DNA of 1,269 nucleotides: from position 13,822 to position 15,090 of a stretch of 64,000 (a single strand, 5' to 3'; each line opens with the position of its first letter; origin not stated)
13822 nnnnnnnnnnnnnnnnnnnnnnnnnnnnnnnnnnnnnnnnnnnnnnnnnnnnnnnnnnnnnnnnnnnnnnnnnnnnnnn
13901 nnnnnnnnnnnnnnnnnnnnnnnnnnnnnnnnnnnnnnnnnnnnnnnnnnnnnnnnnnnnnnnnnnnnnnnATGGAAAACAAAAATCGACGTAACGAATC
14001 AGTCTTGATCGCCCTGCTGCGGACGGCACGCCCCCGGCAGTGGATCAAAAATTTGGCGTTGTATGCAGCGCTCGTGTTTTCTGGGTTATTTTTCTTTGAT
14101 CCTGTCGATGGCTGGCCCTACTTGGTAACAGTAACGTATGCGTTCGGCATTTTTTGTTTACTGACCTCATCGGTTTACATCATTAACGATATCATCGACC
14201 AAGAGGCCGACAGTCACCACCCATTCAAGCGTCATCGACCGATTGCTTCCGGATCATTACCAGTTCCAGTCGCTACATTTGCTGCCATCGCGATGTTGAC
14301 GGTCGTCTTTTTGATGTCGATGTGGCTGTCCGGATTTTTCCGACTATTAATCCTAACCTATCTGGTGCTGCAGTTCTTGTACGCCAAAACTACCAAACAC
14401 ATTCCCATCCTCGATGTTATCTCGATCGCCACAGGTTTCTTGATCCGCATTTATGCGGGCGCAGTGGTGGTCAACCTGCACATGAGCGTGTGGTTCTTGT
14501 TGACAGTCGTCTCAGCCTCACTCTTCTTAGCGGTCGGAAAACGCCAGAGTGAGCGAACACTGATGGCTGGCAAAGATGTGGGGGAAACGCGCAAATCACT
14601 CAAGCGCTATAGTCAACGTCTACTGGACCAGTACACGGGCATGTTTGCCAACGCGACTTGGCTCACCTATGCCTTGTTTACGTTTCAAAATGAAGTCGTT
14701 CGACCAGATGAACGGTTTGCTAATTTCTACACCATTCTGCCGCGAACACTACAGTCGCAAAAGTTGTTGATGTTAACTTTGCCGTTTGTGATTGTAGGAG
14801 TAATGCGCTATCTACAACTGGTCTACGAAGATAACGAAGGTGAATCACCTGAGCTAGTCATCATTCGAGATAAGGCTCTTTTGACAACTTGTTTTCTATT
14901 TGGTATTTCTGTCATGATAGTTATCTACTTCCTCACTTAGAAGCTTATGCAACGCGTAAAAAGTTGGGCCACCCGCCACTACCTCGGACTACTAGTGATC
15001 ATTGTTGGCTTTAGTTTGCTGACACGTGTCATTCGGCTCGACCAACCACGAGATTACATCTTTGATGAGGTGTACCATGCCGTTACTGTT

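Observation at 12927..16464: WecA-like plus DPPR-synthase-like UbiA plus PMT trio suggests a polyprenyl-phosphate-pentose/hexose donor pathway feeding many GT-C enzymes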

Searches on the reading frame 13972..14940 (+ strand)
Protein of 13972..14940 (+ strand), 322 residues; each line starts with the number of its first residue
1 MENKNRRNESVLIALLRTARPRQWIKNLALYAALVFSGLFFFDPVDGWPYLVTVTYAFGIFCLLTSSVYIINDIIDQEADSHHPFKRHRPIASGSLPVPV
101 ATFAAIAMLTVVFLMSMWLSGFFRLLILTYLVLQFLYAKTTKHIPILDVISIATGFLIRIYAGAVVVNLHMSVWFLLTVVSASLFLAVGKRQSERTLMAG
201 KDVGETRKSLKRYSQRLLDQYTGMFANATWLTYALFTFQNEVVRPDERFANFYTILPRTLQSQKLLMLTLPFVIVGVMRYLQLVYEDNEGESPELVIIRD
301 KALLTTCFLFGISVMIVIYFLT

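Call 5: search_protein_families(library=pfam, proteins=[window:13972-14940:+], max_evalue=0.01)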
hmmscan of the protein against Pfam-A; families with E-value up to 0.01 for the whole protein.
window:13972-14940:+ (322 aa): 1 family
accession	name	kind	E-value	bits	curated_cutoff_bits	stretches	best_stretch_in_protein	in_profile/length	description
PF01040.23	UbiA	-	4.8e-18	65.8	34.2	1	46-289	14-237/250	UbiA prenyltransferase family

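Call 6: search_protein_families(library=ncbifam, proteins=[window:13972-14940:+], max_evalue=0.01)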
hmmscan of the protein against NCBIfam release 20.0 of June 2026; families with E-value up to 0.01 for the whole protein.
window:13972-14940:+ (322 aa): 17 families
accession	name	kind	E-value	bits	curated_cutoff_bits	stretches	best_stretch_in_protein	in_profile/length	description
NF008978.0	PRK12324.1-4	equivalog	4.7e-68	229.5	207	1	4-320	24-321/322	decaprenyl-phosphate phosphoribosyltransferase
NF008977.0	PRK12324.1-2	equivalog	2.7e-64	217.4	234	1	13-319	3-288/297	decaprenyl-phosphate phosphoribosyltransferase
NF008976.0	PRK12324.1-1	equivalog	4.8e-47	160.8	474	1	9-303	15-288/306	decaprenyl-phosphate phosphoribosyltransferase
NF006088.0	PRK08238.1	equivalog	2.2e-41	142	351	1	6-219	186-392/482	UbiA family prenyltransferase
NF009523.0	PRK12884.1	equivalog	3.3e-11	42.9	269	1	52-180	37-163/279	prenyltransferase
TIGR01474.1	ubiA_proteo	equivalog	6.7e-07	29.1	275.45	1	54-177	44-167/282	4-hydroxybenzoate octaprenyltransferase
NF035940.1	prenyl_rel_EboC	equivalog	1.5e-06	27.9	250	1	64-180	47-165/292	UbiA-like protein EboC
NF009522.0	PRK12883.1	equivalog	2.5e-06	27.2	353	1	47-168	32-151/279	geranylgeranylglycerol-phosphate geranylgeranyltransferase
NF009516.0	PRK12875.1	equivalog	4.4e-06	26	205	1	4-153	9-158/292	prenyltransferase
TIGR01475.1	ubiA_other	subfamily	6.5e-06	25.8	180.8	1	34-185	20-170/282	UbiA-like polyprenyltransferase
NF009521.0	PRK12882.1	equivalog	2.5e-05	23.7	296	1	52-179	39-168/280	geranylgeranylglycerol-phosphate geranylgeranyltransferase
TIGR01473.1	cyoE_ctaB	equivalog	3.8e-05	23.6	210.3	1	51-148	34-133/281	heme o synthase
NF009514.0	PRK12873.1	equivalog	6.5e-05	22.4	246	1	63-185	57-184/297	4-hydroxybenzoate polyprenyltransferase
NF005742.0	PRK07566.1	equivalog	7.2e-05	22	313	1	8-139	24-151/315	chlorophyll synthase ChlG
NF009609.0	PRK13106.1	equivalog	0.0005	19.6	349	1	57-168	55-164/301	prenyltransferase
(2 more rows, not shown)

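Call 9: find_homologous_proteins(query=window:13972-14940:+, max_evalue=0.00001)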
Query window:13972-14940:+ (322 aa): 2362 proteins with E <= 0.00001 among 5204 candidates; the best 120 are listed.
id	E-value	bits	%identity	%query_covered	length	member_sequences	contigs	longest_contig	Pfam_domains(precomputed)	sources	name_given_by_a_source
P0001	7.3e-207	704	100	100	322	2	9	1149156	PF01040.24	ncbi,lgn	-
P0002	1.5e-166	571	83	98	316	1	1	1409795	PF01040.24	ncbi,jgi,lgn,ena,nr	ncbi:MAG TPA: decaprenyl-phosphate phosphoribosyltransferase [Vitreimonas sp.]|nr:decaprenyl-phospha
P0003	1.2e-164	565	83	98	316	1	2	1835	PF01040.24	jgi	jgi:decaprenyl-phosphate phosphoribosyltransferase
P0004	3.1e-160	551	79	98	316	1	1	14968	PF01040.24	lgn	-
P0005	4.4e-160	550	79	99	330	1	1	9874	PF01040.24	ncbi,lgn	-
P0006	1.9e-156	538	81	98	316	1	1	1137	PF01040.24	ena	-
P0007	4.0e-156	537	80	96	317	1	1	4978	PF01040.24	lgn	-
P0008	1.5e-154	532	77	98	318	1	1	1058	PF01040.24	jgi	jgi:decaprenyl-phosphate phosphoribosyltransferase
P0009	1.9e-154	532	78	98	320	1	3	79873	PF01040.24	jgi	jgi:4-hydroxybenzoate polyprenyltransferase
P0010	9.6e-154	529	77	95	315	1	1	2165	PF01040.24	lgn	-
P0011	1.3e-153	529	76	98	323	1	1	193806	PF01040.24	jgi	-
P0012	9.1e-153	526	76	98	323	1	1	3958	PF01040.24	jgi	jgi:hypothetical protein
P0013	3.8e-152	524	76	98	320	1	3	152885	PF01040.24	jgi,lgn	-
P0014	4.9e-152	524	75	98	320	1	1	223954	PF01040.24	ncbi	-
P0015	6.8e-152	523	75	100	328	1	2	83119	PF01040.24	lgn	-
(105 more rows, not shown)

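Call 10: find_encoding_contigs(protein=window:13972-14937:+, flank=10000, max_places=6)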
Protein window:13972-14937:+ (322 aa): 10 contigs read that carry it; 6 places shown.
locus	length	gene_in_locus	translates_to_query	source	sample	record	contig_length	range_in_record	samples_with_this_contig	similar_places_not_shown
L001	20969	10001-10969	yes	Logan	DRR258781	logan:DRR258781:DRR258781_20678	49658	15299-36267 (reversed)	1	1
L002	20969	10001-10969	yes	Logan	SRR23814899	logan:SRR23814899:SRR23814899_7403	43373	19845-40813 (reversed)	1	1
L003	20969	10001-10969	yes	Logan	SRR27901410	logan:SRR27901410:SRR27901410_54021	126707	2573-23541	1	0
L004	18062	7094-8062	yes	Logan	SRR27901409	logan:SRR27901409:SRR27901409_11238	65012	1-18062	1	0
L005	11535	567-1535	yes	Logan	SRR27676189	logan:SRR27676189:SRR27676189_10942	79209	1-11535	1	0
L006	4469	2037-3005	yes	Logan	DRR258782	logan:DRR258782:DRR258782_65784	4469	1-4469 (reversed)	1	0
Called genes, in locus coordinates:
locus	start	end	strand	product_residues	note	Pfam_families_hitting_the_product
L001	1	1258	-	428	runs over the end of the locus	PF00486:Trans_reg_C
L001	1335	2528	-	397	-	PF02646:RmuC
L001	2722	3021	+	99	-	-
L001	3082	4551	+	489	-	PF00133:tRNA-synt_1, PF01406:tRNA-synt_1e (faint), PF09334:tRNA-synt_1g, PF00133:tRNA-synt_1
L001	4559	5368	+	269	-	PF01026:TatD_DNase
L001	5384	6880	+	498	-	-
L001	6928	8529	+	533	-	-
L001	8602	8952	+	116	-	-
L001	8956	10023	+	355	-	PF00953:Glycos_transf_4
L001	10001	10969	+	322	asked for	PF01040:UbiA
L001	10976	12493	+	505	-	PF02366:PMT, PF13231:PMT_2, PF16192:PMT_4TMC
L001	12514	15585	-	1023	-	PF00580:UvrD-helicase, PF13086:AAA_11 (weak), PF13245:AAA_19, PF21445:ADDB_N, PF13361:UvrD_C, PF13538:UvrD_C_2 (weak), PF12705:PDDEXK_1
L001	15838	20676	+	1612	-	PF00535:Glycos_transf_2, PF00535:Glycos_transf_2, PF13641:Glyco_tranf_2_3, PF13632:Glyco_trans_2_3, PF13439:Glyco_transf_4, PF00534:Glycos_transf_1, PF20706:GT4-conflict, PF13692:Glyco_trans_1_4, +3 more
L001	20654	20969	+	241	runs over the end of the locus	PF13489:Methyltransf_23, PF01209:Ubie_methyltran (weak), PF08242:Methyltransf_12 (weak), PF08241:Methyltransf_11, PF13649:Methyltransf_25 (weak), PF13847:Methyltransf_31 (weak)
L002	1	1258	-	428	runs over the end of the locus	PF00486:Trans_reg_C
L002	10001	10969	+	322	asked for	PF01040:UbiA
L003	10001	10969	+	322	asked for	PF01040:UbiA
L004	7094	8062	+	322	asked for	PF01040:UbiA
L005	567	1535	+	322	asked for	PF01040:UbiA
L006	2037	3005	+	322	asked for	PF01040:UbiA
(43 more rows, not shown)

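Call 12: search_solved_structures(query=window:13972-14940:+, max_evalue=0.01, show_alignments=1)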
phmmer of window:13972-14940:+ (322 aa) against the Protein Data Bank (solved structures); distinct sequences matched with E-value up to 0.01: 2.
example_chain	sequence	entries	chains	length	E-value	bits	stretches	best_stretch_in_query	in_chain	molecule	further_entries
8j8j_D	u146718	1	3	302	6.9e-36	127.5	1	12-241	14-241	Decaprenyl-phosphate phosphoribosyltransferase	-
8j8k_A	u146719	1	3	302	3.4e-26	95.7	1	12-241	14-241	Decaprenyl-phosphate phosphoribosyltransferase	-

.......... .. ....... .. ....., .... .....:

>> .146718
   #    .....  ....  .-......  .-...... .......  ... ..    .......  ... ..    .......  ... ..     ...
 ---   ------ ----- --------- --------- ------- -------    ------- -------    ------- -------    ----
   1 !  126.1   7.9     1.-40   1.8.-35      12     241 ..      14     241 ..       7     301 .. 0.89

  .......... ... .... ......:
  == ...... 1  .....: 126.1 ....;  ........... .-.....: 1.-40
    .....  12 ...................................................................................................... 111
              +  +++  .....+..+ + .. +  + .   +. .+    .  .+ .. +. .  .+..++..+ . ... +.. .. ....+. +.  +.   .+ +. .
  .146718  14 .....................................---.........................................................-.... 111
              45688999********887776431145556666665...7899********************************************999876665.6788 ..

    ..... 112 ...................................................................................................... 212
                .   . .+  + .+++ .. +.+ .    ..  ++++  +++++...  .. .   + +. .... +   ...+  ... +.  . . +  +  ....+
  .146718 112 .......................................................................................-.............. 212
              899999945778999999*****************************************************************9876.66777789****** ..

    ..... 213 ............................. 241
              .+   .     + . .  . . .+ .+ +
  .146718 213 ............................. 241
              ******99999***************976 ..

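Call 17: find_related_loci(query=window:13972-14940:+, collection=genome_contigs, flank=10000)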
Query window:13972-14940:+ (322 aa) in genome_contigs; peptide patterns used: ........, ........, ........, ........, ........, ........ (x = any residue, [..] = any of these).
160 stretches matched a pattern; 111 encode a relative of the query (tblastn E <= 1e-3); the best 80 are kept; 80 distinct loci.
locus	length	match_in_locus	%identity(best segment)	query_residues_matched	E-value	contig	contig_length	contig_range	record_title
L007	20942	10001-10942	83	9-322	5e-176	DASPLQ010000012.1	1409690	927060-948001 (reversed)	MAG TPA_asm: Vitreimonas sp. isolate SMAG_U12069 k141_91001, whole genome shotgun sequence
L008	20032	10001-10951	76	7-322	3e-160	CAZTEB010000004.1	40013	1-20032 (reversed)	MAG TPA_asm: uncultured Pseudomonadales bacterium isolate SRP334346_co1_115 genome assembly, contig: NODE_1032_length_40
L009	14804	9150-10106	72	5-322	2e-156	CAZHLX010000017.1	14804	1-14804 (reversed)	MAG TPA_asm: uncultured Pseudomonadales bacterium isolate SRP167671_co2_247 genome assembly, contig: NODE_5327_length_14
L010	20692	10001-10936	74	11-322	3e-155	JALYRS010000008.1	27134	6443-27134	MAG: bacterium isolate MDV bin95 SD1455_NODE_156_length_27134_cov_1.155737, whole genome shotgun sequence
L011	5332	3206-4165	72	6-322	7e-157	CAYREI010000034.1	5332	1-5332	MAG TPA_asm: uncultured Pseudomonadales bacterium isolate SRP191223_co1_123 genome assembly, contig: NODE_21938_length_5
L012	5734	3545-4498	71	8-322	2e-152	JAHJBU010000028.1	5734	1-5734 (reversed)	MAG: Patescibacteria group bacterium isolate Modern_marine.mb.272 Modern_marine.mb.272_k141_593986, whole genome shotgun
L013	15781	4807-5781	69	3-321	4e-149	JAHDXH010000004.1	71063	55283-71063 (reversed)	MAG: Patescibacteria group bacterium isolate PAT3 NODE_967_length_71063_cov_6.512773, whole genome shotgun sequence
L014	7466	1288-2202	74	15-319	1e-148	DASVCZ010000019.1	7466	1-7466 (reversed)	MAG TPA_asm: Patescibacteria group bacterium isolate SMAG_U2020 k141_1412462, whole genome shotgun sequence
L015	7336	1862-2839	68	5-322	3e-148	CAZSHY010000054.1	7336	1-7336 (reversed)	MAG TPA_asm: uncultured Pseudomonadales bacterium isolate SRP286056_co1_709 genome assembly, contig: NODE_13873_length_7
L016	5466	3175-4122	73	8-319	3e-149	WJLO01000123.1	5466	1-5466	MAG: Candidatus Paceibacterota bacterium isolate Bin_542 k141_4839589, whole genome shotgun sequence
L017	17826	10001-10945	71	8-319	3e-147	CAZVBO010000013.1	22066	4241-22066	MAG TPA_asm: uncultured Pseudomonadales bacterium isolate SRP304446_co1_134 genome assembly, contig: NODE_1644_length_22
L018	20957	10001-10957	70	2-319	9e-147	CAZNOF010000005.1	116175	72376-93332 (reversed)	MAG TPA_asm: uncultured Pseudomonadales bacterium isolate SRP170004_co1_5 genome assembly, contig: NODE_170_length_11617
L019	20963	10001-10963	69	3-319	2e-146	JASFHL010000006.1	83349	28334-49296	MAG: Candidatus Woesebacteria bacterium isolate D0608M20metaG_Bin_4550 D0608M20metaG_FD_scaffold_24_c1, whole genome sho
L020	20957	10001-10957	70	7-322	2e-146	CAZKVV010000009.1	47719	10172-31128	MAG TPA_asm: uncultured Pseudomonadales bacterium isolate SRP286056_co2_531 genome assembly, contig: NODE_838_length_477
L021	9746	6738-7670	69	15-322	3e-146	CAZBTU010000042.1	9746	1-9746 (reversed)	MAG TPA_asm: uncultured Pseudomonadales bacterium isolate SRP286056_co2_100 genome assembly, contig: NODE_11777_length_9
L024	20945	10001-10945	70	8-322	8e-146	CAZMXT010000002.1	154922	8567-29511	MAG TPA_asm: uncultured Pseudomonadales bacterium isolate SRP128246_co1_515 genome assembly, contig: NODE_26_length_1549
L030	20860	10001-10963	69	3-322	9e-144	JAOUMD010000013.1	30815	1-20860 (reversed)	MAG: Candidatus Paceibacterota bacterium isolate 8_1_July_SF_Bin25 8_1_July_SF_Bin25_scaffold_389_c1, whole genome shotg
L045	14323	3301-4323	62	3-322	7e-139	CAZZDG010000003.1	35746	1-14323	MAG TPA_asm: uncultured Pseudomonadales bacterium isolate binchicken_co321_113 genome assembly, contig: NODE_402_length_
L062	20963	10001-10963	61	1-319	7e-127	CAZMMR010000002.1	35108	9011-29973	MAG TPA_asm: uncultured Pseudomonadales bacterium isolate SRP141376_co2_351 genome assembly, contig: NODE_2683_length_35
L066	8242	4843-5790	61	8-319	6e-124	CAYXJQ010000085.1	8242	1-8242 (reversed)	MAG TPA_asm: uncultured Pseudomonadales bacterium isolate SRP067234_co1_163 genome assembly, contig: k99_518153, whole g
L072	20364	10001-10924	62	10-319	1e-119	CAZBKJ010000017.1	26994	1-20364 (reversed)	MAG TPA_asm: uncultured Pseudomonadales bacterium isolate SRP286056_co1_272 genome assembly, contig: NODE_2023_length_26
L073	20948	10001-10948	62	8-319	2e-119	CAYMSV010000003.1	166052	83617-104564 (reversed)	MAG TPA_asm: uncultured Pseudomonadales bacterium isolate SRP241326_co1_55 genome assembly, contig: NODE_142_length_1660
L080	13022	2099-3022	59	10-319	1e-116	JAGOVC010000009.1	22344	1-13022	Candidatus Woesebacteria bacterium isolate Gw_Eff_bin_538 Gw_Eff_4696_length_22344_cov_6.344196, whole genome shotgun se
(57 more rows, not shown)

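Call 65: search_protein_families(library=pfam, proteins=[L062:11037-11918:+, L030:3703-4770:+, L024:16363-17442:+, L066:5793-6377:-, L073:14268-16106:-, L045:11403-12593:-, L013:2432-3739:+, L072:16974-17966:+, L080:8965-10017:+, L080:11633-12565:+], max_evalue=0.001)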
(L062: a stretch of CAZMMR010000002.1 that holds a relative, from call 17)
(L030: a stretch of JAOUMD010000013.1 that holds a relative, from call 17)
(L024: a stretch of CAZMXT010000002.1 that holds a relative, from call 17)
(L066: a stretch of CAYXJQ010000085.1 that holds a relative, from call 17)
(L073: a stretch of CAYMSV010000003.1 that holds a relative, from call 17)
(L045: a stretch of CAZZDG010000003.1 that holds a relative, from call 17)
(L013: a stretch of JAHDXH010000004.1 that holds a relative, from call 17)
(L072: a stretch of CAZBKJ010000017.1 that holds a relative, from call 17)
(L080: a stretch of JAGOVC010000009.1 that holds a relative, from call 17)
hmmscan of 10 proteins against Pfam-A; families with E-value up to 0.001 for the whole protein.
L062:11037-11918:+ (293 aa): 2 families
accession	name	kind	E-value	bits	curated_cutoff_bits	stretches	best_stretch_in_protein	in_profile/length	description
PF00483.29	NTP_transferase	-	1.2e-32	113.9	21.2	1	5-256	1-223/245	Nucleotidyl transferase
PF12804.13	NTP_transf_3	-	5.6e-06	27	27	1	6-170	1-127/160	MobA-like NTP transferase domain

L030:3703-4770:+ (355 aa): 4 families
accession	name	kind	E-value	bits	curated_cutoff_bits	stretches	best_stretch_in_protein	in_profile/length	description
PF07992.20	Pyr_redox_2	-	3.4e-46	158.4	26.1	1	5-340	2-291/291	Pyridine nucleotide-disulphide oxidoreductase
PF00070.33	Pyr_redox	-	3.2e-17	63.3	22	1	173-239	2-75/82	Pyridine nucleotide-disulphide oxidoreductase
PF13738.12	Pyr_redox_3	-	8.7e-17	61.7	30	1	118-286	113-289/305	Pyridine nucleotide-disulphide oxidoreductase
PF00743.25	FMO-like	-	0.00034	19.6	22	0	146-233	159-246/532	Flavin-binding monooxygenase-like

L024:16363-17442:+ (359 aa): 6 families
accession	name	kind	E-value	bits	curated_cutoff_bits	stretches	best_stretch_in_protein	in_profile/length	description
PF00154.27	RecA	-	1.5e-129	431.4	27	1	21-276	2-255/262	recA bacterial DNA recombination protein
PF21096.2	RecA_C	-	1e-19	70.8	27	1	285-340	1-56/57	RecA C-terminal domain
PF08423.17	Rad51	-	7.7e-11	42.2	22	1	53-242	7-212/244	Rad51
PF06745.19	ATPase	-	8.9e-06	25.7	26.6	1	67-127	13-76/231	KaiC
PF13479.12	AAA_24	-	0.00015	22.1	27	1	76-167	5-80/195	AAA domain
PF01637.24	ATPase_2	-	0.00046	20.5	33.2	0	74-205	21-115/225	ATPase domain predominantly from Archaea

L066:5793-6377:- (194 aa): 1 family
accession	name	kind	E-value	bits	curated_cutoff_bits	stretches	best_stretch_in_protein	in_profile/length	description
PF02545.19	Maf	-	3.6e-36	125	27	1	2-189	1-186/187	Maf-like protein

L073:14268-16106:- (612 aa): 7 families
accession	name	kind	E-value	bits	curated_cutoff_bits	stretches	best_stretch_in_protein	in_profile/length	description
PF08275.17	DNAG_N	-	4.2e-39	134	26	1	129-257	1-126/128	DNA primase catalytic core, N-terminal domain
PF01807.25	Zn_ribbon_DnaG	-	1.1e-31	108.9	24.9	1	15-105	4-94/98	CHC2 zinc finger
PF13155.12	Toprim_2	-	2.7e-19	69.8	22.1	1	269-361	1-86/88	Toprim-like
PF13662.12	Toprim_4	-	8.4e-16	58.4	25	1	268-342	3-84/85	Toprim domain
PF01751.28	Toprim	-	2.1e-13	50.7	23.1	1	268-336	2-88/96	Toprim domain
PF10410.14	DnaB_bind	-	5e-13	49.5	20.6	1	382-434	2-54/56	DnaB-helicase binding domain of primase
PF13362.12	Toprim_3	-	1.6e-06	28.9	27.2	1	268-365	2-91/95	Toprim domain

L045:11403-12593:- (396 aa): 1 family
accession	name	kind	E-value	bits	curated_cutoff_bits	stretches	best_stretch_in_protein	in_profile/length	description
PF09903.14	DUF2130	-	1.4e-64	218.3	26.7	1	144-388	2-252/255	Uncharacterized protein conserved in bacteria (DUF2130)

L013:2432-3739:+ (435 aa): 2 families
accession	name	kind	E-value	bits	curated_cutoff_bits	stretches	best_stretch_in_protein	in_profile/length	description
PF00208.27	ELFV_dehydrog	-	1.1e-75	254.8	23.4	1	191-433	1-241/241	Glutamate/Leucine/Phenylalanine/Valine dehydrogenase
PF02812.23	ELFV_dehydrog_N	-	7e-52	175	25.3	1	39-166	1-128/129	Glu/Leu/Phe/Val dehydrogenase, dimerisation domain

L072:16974-17966:+ (330 aa): 1 family
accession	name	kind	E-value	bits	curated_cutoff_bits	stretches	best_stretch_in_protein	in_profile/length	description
PF00162.24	PGK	-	9e-80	268.9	27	2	6-212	3-230/379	Phosphoglycerate kinase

L080:8965-10017:+ (350 aa): 2 families
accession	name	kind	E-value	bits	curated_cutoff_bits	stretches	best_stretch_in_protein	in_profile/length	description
PF02800.25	Gp_dh_C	-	2.1e-59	200.1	24.4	1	177-334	1-158/158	Glyceraldehyde 3-phosphate dehydrogenase, C-terminal domain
PF00044.30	Gp_dh_N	-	4.5e-27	94.7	31.7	1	1-118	1-100/101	Glyceraldehyde 3-phosphate dehydrogenase, NAD binding domain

L080:11633-12565:+ (310 aa): 2 families
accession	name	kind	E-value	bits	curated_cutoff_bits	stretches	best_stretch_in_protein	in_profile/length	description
PF08308.17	PEGA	-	1.8e-19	69.9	20.8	2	118-184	4-70/71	PEGA domain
PF08239.17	SH3_3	-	1.9e-07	31.6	27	1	255-305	2-52/54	Bacterial SH3 domain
